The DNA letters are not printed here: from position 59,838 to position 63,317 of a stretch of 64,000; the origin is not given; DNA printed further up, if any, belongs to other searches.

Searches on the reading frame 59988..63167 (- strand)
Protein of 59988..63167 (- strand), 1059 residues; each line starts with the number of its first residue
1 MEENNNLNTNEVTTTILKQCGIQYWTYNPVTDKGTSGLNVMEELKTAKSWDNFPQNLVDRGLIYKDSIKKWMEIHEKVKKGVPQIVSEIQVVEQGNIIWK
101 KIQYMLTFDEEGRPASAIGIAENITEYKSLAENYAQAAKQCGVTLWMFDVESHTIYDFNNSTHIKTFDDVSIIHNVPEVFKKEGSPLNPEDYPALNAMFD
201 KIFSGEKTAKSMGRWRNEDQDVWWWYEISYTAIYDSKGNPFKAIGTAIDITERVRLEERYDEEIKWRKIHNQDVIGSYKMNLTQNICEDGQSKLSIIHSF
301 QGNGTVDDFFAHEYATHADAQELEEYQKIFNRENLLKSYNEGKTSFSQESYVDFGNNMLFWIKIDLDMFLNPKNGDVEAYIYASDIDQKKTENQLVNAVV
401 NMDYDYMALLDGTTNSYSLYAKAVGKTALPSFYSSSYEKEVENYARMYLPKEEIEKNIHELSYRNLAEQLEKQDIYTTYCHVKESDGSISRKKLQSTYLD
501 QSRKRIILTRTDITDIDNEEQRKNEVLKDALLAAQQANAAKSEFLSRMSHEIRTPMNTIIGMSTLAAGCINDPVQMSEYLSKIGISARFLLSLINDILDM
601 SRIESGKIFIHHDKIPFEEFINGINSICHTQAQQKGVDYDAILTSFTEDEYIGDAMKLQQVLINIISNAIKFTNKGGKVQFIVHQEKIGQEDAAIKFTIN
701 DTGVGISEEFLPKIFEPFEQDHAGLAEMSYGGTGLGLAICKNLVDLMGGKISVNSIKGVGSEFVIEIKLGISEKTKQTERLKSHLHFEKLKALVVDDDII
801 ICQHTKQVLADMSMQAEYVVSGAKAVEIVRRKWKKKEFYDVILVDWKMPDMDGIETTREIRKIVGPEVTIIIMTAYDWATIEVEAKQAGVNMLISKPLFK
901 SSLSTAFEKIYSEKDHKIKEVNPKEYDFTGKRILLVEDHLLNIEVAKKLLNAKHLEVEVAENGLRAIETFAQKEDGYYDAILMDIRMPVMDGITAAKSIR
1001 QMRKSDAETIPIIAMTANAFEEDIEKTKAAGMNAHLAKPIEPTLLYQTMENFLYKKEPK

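Call 73: search_protein_families(library=pfam, proteins=[window:59988-63167:-], max_evalue=0.00001)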
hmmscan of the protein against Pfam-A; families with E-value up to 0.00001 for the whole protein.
window:59988-63167:- (1059 aa): 4 families
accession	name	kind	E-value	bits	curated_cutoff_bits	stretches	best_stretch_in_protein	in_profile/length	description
PF00072.30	Response_reg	-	2.9e-45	153.4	30.2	2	933-1048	1-109/111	Response regulator receiver domain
PF02518.31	HATPase_c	-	1.6e-28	99.7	26.4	1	653-769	1-109/111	Histidine kinase-, DNA gyrase B-, and HSP90-like ATPase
PF00512.31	HisKA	-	2.3e-15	56.8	26.9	1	540-606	1-66/66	His Kinase A (phospho-acceptor) domain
PF08447.18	PAS_3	-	1.6e-06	28.8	25.6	0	188-247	31-89/89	PAS fold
